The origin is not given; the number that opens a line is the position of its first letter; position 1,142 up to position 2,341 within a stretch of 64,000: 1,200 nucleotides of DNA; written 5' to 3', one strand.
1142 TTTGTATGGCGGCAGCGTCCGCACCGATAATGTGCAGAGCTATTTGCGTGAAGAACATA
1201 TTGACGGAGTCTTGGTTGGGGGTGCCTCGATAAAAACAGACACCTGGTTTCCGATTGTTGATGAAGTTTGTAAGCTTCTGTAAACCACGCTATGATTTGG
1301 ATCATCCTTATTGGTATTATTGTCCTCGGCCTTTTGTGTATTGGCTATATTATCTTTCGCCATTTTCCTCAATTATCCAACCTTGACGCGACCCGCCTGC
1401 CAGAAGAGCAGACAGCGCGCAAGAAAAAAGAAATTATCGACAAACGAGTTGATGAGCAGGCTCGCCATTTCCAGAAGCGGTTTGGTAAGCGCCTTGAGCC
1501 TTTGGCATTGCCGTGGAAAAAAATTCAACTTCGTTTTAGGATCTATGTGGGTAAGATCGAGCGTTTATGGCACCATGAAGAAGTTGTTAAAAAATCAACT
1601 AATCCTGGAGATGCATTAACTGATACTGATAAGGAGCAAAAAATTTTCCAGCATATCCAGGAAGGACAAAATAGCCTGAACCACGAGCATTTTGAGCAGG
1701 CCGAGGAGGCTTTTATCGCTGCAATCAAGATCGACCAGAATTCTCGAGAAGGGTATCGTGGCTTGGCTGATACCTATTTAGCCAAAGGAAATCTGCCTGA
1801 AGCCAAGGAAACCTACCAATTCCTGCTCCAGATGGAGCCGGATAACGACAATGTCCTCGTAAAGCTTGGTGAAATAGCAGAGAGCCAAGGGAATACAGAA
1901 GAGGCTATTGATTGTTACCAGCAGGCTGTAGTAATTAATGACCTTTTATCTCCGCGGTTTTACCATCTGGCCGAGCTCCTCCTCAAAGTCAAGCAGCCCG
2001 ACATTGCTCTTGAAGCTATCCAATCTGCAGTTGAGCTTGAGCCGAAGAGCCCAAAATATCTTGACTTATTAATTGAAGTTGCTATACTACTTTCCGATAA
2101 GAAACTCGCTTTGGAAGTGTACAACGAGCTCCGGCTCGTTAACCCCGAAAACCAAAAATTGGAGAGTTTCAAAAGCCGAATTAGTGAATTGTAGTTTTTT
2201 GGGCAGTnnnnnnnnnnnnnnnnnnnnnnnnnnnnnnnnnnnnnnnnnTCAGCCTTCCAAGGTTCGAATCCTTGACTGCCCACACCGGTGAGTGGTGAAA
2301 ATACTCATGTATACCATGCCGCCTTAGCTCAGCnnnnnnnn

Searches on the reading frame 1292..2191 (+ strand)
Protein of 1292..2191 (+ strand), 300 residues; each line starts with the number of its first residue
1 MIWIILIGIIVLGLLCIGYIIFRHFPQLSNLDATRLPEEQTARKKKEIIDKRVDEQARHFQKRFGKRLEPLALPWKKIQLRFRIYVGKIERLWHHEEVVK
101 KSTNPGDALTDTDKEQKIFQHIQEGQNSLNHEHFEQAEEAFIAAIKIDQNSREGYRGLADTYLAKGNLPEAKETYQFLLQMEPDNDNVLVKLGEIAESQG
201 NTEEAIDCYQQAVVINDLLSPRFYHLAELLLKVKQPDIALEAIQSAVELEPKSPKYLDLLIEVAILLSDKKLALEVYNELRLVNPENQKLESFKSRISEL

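Call 73: find_homologous_proteins(query=window:1292-2191:+, max_evalue=1e-20)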
Query window:1292-2191:+ (300 aa): 431 proteins with E <= 1e-20 among 3274 candidates; the best 120 are listed.
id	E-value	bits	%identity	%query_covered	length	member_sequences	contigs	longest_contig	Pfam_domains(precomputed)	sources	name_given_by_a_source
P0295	6.3e-193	657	100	100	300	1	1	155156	PF25063.1,PF13431.13,PF23914.2,PF13414.13,PF13176.13,PF13428.13,PF14559.13,PF00515.35,PF13424.13,PF21033.5,PF13432.13,PF13181.13,PF07719.24,PF13174.13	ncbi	-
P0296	2.5e-148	511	79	100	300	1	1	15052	PF25063.1,PF13431.13,PF23914.2,PF13414.13,PF13176.13,PF13428.13,PF25064.2,PF14559.13,PF00515.35,PF13424.13,PF13432.13,PF13181.13,PF07719.24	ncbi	-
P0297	1.3e-147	509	77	100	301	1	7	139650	PF25063.1,PF13431.13,PF23914.2,PF13414.13,PF13176.13,PF13428.13,PF25064.2,PF14559.13,PF24575.2,PF00515.35,PF13424.13,PF13432.13,PF13181.13,PF07719.24,PF13174.13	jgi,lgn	jgi:tetratricopeptide (TPR) repeat protein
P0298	1.3e-143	496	76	100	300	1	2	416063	PF25063.1,PF13431.13,PF23914.2,PF13414.13,PF13176.13,PF13428.13,PF25064.2,PF14559.13,PF13371.13,PF00515.35,PF13424.13,PF13432.13,PF13181.13,PF07719.24,PF13174.13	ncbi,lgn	-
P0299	9.4e-139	480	77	94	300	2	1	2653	PF14559.13,PF13431.13,PF23914.2,PF13414.13,PF00515.35,PF13424.13,PF13432.13,PF13428.13,PF13181.13,PF07719.24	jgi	jgi:tetratricopeptide (TPR) repeat protein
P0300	1.5e-105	371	60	95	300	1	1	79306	PF25063.1,PF13431.13,PF23914.2,PF13414.13,PF13176.13,PF13428.13,PF14559.13,PF25068.3,PF13371.13,PF00515.35,PF13424.13,PF13432.13,PF13181.13,PF07719.24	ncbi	-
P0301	6.3e-104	365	59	98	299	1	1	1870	PF13431.13,PF23914.2,PF13414.13,PF13176.13,PF13428.13,PF25064.2,PF14559.13,PF24575.2,PF25068.3,PF17874.8,PF00515.35,PF13424.13,PF13432.13,PF13181.13,PF07719.24,PF13174.13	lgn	-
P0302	1.2e-102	361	57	99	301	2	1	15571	PF25063.1,PF13431.13,PF23914.2,PF13414.13,PF13176.13,PF13428.13,PF14559.13,PF24575.2,PF25068.3,PF17874.8,PF00515.35,PF13424.13,PF13432.13,PF13181.13,PF07719.24,PF13174.13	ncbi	-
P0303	8.0e-102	359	60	100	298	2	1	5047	PF13431.13,PF23914.2,PF13414.13,PF13176.13,PF13428.13,PF14559.13,PF24575.2,PF25068.3,PF17874.8,PF00515.35,PF12895.14,PF13424.13,PF13432.13,PF13181.13,PF07719.24,PF13174.13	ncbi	-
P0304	7.4e-101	355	58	96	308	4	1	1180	PF13431.13,PF23914.2,PF13414.13,PF13176.13,PF13428.13,PF14559.13,PF00515.35,PF13424.13,PF13432.13,PF13181.13,PF07719.24,PF13174.13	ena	-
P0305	8.5e-101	355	56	100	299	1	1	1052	PF13431.13,PF23914.2,PF13414.13,PF13176.13,PF13428.13,PF14559.13,PF00515.35,PF13424.13,PF13432.13,PF13181.13,PF07719.24,PF13174.13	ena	-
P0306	9.7e-101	355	59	94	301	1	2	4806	PF13431.13,PF23914.2,PF13414.13,PF13176.13,PF13428.13,PF25064.2,PF14559.13,PF24575.2,PF25068.3,PF13371.13,PF17874.8,PF00515.35,PF13424.13,PF21033.5,PF13432.13,PF13181.13,PF07719.24,PF13174.13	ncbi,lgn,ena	-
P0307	1.3e-100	355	58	93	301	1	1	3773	PF13431.13,PF23914.2,PF25062.2,PF13414.13,PF13176.13,PF13428.13,PF25064.2,PF14559.13,PF24575.2,PF17874.8,PF00515.35,PF13424.13,PF13432.13,PF13181.13,PF07719.24,PF13174.13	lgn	-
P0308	1.8e-100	354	59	95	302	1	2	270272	PF13431.13,PF23914.2,PF13414.13,PF13176.13,PF13428.13,PF25064.2,PF14559.13,PF00515.35,PF13424.13,PF13432.13,PF13181.13,PF07719.24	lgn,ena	-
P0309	1.8e-100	354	58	100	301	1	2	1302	PF13431.13,PF23914.2,PF25060.1,PF25062.2,PF13414.13,PF13176.13,PF13428.13,PF14559.13,PF24575.2,PF17874.8,PF00515.35,PF13424.13,PF21033.5,PF13432.13,PF13181.13,PF07719.24,PF13174.13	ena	-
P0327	4.1e-99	350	57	100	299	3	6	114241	PF13431.13,PF23914.2,PF13414.13,PF13176.13,PF13428.13,PF14559.13,PF17874.8,PF00515.35,PF13424.13,PF13432.13,PF13181.13,PF07719.24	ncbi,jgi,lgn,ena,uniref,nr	ncbi:MAG: Glycosyl transferase family 2 [Candidatus Magasanikbacteria bacterium GW2011_GWA2_37_8]|un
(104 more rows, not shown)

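Call 74: find_encoding_contigs(protein=P0298, flank=10000, max_places=1)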
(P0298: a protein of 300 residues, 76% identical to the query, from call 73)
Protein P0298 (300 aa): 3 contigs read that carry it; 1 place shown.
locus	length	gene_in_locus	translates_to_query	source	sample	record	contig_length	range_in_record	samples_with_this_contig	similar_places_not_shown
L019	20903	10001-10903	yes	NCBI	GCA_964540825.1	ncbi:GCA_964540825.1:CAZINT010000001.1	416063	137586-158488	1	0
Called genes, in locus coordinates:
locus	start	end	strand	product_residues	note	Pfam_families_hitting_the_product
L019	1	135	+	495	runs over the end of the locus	-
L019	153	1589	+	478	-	PF13196:DUF4012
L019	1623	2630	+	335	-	PF06723:MreB_Mbl, PF00022:Actin (faint), PF00012:HSP70, PF14450:FtsA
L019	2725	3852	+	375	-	PF13439:Glyco_transf_4 (faint), PF20706:GT4-conflict, PF00534:Glycos_transf_1, PF13692:Glyco_trans_1_4, PF13524:Glyco_trans_1_2 (weak)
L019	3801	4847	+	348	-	PF13177:DNA_pol3_delta2, PF13191:AAA_16 (faint), PF13604:AAA_30 (faint), PF13401:AAA_22 (weak), PF00004:AAA, PF07728:AAA_5 (weak)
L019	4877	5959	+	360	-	PF14870:PSII_BNR (faint), PF02012:BNR (faint), PF25852:DUF6242_C (weak), PF15902:Sortilin-Vps10 (weak)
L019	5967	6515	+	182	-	PF01765:RRF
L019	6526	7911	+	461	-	PF00587:tRNA-synt_2b, PF03129:HGTP_anticodon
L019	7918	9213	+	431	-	PF00675:Peptidase_M16, PF05193:Peptidase_M16_C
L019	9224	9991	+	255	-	PF00121:TIM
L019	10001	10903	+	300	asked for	PF13424:TPR_12, PF13414:TPR_11 (weak), PF13432:TPR_16, PF25063:ARM_TT21_C (weak), PF25064:ARM_TT21_5th (weak), PF14559:TPR_19 (weak), PF23914:TPR_CcmH_CycH (weak), PF00515:TPR_1 (weak), +7 more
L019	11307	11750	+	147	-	PF02600:DsbB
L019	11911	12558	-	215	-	-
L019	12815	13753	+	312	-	PF00226:DnaJ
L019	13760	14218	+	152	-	PF10604:Polyketide_cyc2 (weak), PF08327:AHSA1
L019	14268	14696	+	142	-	PF08327:AHSA1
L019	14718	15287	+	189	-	-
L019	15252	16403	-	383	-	PF07907:YibE_F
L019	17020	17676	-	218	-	-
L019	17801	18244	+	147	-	PF01475:FUR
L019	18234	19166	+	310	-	PF01297:ZnuA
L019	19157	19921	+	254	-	PF00005:ABC_tran, PF13304:AAA_21 (weak)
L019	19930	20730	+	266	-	PF00950:ABC-3, PF01032:FecCD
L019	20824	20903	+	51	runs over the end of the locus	PF00471:Ribosomal_L33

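Call 75: find_encoding_contigs(protein=P0300, flank=10000, max_places=1)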
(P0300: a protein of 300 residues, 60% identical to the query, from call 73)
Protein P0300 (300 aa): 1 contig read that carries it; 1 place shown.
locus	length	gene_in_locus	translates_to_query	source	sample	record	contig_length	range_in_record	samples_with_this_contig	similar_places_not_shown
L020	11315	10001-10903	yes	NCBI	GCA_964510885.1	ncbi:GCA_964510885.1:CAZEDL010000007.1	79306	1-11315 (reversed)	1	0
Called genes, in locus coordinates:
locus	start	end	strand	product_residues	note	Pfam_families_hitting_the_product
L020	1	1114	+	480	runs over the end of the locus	PF13196:DUF4012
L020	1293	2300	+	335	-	PF06723:MreB_Mbl, PF00022:Actin (faint), PF00012:HSP70, PF11104:PilM_2 (faint), PF14450:FtsA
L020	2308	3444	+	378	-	PF13439:Glyco_transf_4 (weak), PF20706:GT4-conflict, PF00534:Glycos_transf_1, PF13692:Glyco_trans_1_4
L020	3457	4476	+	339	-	PF13177:DNA_pol3_delta2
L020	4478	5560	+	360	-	PF13088:BNR_2 (faint), PF14870:PSII_BNR (weak), PF15902:Sortilin-Vps10 (weak), PF02012:BNR (faint), PF25852:DUF6242_C (weak), PF15902:Sortilin-Vps10 (weak)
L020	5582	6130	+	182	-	PF01765:RRF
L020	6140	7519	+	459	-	PF00587:tRNA-synt_2b, PF03129:HGTP_anticodon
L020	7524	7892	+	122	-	-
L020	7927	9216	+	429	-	PF00675:Peptidase_M16, PF05193:Peptidase_M16_C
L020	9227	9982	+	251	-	PF00121:TIM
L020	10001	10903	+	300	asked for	PF00515:TPR_1 (faint), PF13424:TPR_12 (faint), PF23914:TPR_CcmH_CycH (faint), PF07719:TPR_2 (faint), PF13432:TPR_16 (weak), PF14559:TPR_19, PF25063:ARM_TT21_C (weak), PF25068:ARM_TT21_4th (weak), +6 more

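Call 76: find_encoding_contigs(protein=P0308, flank=10000, max_places=1)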
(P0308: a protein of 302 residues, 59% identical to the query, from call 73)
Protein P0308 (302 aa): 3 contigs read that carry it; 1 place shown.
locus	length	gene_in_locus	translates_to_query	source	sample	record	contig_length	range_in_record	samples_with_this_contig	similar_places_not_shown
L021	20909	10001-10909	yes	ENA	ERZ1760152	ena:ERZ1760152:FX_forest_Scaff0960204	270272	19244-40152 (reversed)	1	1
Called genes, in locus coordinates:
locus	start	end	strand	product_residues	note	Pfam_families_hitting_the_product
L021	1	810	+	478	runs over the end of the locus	PF13196:DUF4012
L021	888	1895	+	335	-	PF06723:MreB_Mbl, PF00022:Actin (faint), PF00012:HSP70, PF11104:PilM_2 (faint), PF14450:FtsA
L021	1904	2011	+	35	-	-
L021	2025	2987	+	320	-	PF13177:DNA_pol3_delta2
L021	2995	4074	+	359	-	PF13088:BNR_2 (faint), PF14870:PSII_BNR (weak), PF15902:Sortilin-Vps10 (weak), PF02012:BNR (faint), PF25852:DUF6242_C, PF15902:Sortilin-Vps10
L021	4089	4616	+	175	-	-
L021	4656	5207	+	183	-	-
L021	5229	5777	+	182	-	PF01765:RRF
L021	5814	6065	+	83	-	-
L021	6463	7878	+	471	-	PF00587:tRNA-synt_2b, PF03129:HGTP_anticodon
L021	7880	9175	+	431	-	PF00675:Peptidase_M16, PF05193:Peptidase_M16_C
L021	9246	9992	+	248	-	PF00121:TIM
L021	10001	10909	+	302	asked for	PF13176:TPR_7 (faint), PF13428:TPR_14 (faint), PF23914:TPR_CcmH_CycH (faint), PF13432:TPR_16 (weak), PF14559:TPR_19, PF13432:TPR_16 (weak), PF00515:TPR_1 (weak), PF13181:TPR_8 (weak), +5 more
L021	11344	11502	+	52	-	PF00471:Ribosomal_L33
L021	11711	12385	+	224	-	PF20108:DUF6498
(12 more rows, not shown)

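Call 77: find_encoding_contigs(protein=P0327, flank=10000, max_places=1)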
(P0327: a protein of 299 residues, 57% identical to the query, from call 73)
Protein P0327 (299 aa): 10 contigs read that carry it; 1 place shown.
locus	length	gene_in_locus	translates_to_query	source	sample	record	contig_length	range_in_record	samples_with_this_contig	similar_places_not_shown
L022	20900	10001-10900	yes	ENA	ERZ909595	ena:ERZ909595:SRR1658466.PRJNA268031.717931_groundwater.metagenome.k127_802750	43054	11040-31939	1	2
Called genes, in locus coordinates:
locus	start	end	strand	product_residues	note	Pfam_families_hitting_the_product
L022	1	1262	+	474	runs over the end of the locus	PF13196:DUF4012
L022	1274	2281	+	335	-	PF06723:MreB_Mbl, PF00022:Actin (weak), PF00012:HSP70, PF11104:PilM_2 (faint), PF14450:FtsA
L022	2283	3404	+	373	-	PF13439:Glyco_transf_4 (weak), PF20706:GT4-conflict, PF00534:Glycos_transf_1, PF13692:Glyco_trans_1_4, PF13524:Glyco_trans_1_2 (weak)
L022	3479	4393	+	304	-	PF13177:DNA_pol3_delta2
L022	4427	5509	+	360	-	PF14870:PSII_BNR (faint), PF25852:DUF6242_C (faint), PF15902:Sortilin-Vps10, PF02012:BNR (faint), PF15902:Sortilin-Vps10 (weak)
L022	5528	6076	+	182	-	PF01765:RRF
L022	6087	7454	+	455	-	PF00587:tRNA-synt_2b, PF03129:HGTP_anticodon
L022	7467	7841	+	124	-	-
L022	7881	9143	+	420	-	PF00675:Peptidase_M16, PF05193:Peptidase_M16_C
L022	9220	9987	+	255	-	PF00121:TIM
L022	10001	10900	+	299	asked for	PF00515:TPR_1 (faint), PF07719:TPR_2 (faint), PF13181:TPR_8 (faint), PF13428:TPR_14 (faint), PF13432:TPR_16 (weak), PF17874:TPR_MalT, PF14559:TPR_19 (weak), PF13424:TPR_12 (weak), +4 more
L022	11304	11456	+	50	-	PF00471:Ribosomal_L33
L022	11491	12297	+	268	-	PF06691:DUF1189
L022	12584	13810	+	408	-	PF00270:DEAD, PF04851:ResIII, PF00271:Helicase_C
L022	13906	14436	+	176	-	PF01863:YgjP-like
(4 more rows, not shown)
